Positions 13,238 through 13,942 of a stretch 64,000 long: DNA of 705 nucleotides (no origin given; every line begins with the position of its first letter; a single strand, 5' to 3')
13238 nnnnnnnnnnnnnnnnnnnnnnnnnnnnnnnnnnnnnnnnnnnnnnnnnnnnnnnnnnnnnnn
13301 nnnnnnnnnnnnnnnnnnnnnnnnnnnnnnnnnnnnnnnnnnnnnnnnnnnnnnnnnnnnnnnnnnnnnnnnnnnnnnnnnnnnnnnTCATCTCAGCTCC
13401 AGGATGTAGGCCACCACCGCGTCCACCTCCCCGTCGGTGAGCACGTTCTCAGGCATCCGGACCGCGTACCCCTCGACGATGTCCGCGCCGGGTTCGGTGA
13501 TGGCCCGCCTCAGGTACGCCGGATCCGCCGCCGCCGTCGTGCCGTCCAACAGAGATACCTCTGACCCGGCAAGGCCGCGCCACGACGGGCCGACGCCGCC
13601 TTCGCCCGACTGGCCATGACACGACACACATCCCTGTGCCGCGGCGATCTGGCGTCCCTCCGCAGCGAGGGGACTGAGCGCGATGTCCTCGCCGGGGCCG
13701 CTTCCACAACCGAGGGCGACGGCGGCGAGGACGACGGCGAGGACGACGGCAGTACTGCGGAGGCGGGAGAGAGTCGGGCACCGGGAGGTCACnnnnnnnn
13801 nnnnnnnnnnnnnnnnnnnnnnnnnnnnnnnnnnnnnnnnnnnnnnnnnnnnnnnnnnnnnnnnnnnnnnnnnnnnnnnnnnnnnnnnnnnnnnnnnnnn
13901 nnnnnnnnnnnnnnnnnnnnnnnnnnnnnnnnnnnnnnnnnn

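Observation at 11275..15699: Five overlapping genes couple an ABC exporter to cytochrome c, SCO1, a Cys/His lipoprotein and an unknown membrane protein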

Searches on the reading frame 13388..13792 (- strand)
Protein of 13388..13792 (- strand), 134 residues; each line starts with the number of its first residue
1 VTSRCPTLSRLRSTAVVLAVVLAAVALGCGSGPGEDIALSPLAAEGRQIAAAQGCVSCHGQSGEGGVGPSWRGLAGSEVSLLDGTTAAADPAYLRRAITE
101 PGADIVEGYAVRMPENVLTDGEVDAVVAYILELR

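Call 5: search_protein_families(library=pfam, proteins=[window:13388-13792:-], max_evalue=0.01)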
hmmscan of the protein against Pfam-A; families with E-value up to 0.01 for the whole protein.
window:13388-13792:- (134 aa): 3 families
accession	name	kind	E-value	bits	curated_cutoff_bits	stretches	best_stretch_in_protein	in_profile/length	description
PF00034.26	Cytochrom_C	-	8.1e-10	40.3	21.3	1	43-133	1-89/90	Cytochrome c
PF13442.11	Cytochrome_CBB3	-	1.5e-07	32.1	27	1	43-130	3-68/68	Cytochrome C oxidase, cbb3-type, subunit III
PF02433.20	FixO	-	0.0055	16.7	29.6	0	39-61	46-68/219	Cytochrome C oxidase, mono-heme subunit/FixO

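Call 6: search_protein_families(library=ncbifam, proteins=[window:13388-13792:-], max_evalue=1)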
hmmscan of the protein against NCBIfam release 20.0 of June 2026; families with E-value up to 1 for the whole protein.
window:13388-13792:- (134 aa): 13 families
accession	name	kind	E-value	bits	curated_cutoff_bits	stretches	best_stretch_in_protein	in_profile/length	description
NF045773.1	cytochro_C550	exception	7.9e-07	29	125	1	46-75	52-80/118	cytochrome c550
NF045774.1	cytochro_C551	exception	8.9e-07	28.9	118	1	18-73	12-68/110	cytochrome c551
TIGR04485.1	thiosulf_SoxX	equivalog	6.1e-05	23.7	61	1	55-132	5-77/78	sulfur oxidation c-type cytochrome SoxX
TIGR00782.1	ccoP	equivalog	0.00055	19.3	179.95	1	41-82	201-240/285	cytochrome-c oxidase, cbb3-type subunit III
NF011055.0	PRK14487.1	subfamily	0.0011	18.5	218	1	39-61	52-74/212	cbb3-type cytochrome c oxidase subunit II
NF011054.0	PRK14486.1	equivalog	0.0024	17.4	447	1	39-62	47-70/294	putative bifunctional cbb3-type cytochrome c oxidase subunit II/cytochrome c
NF050122.1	bc1_QcrC_actin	exception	0.0083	15.4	200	1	40-78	38-76/253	cytochrome bc1 complex diheme cytochrome c subunit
NF040971.1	cytc_ExtS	equivalog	0.025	13.8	100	1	40-132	75-149/262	selenite/tellurite reduction operon c-type cytochrome lipoprotein ExtS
TIGR02603.1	CxxCH_TIGR02603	domain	0.059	13.4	68.15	1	44-110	4-59/134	putative heme-binding domain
TIGR04494.1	c550_PedF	equivalog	0.078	12.9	122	1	50-129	57-126/133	cytochrome c-550 PedF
TIGR03872.1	cytochrome_MoxG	equivalog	0.083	13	147.8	1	52-70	52-70/133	cytochrome c(L), periplasmic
NF041895.1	choice_anch_V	domain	0.11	12.5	42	1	44-74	16-46/150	choice-of-anchor V domain-containing protein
NF011053.0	PRK14485.1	subfamily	0.13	10.4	1080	1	39-62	535-558/716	putative bifunctional cbb3-type cytochrome c oxidase subunit I/II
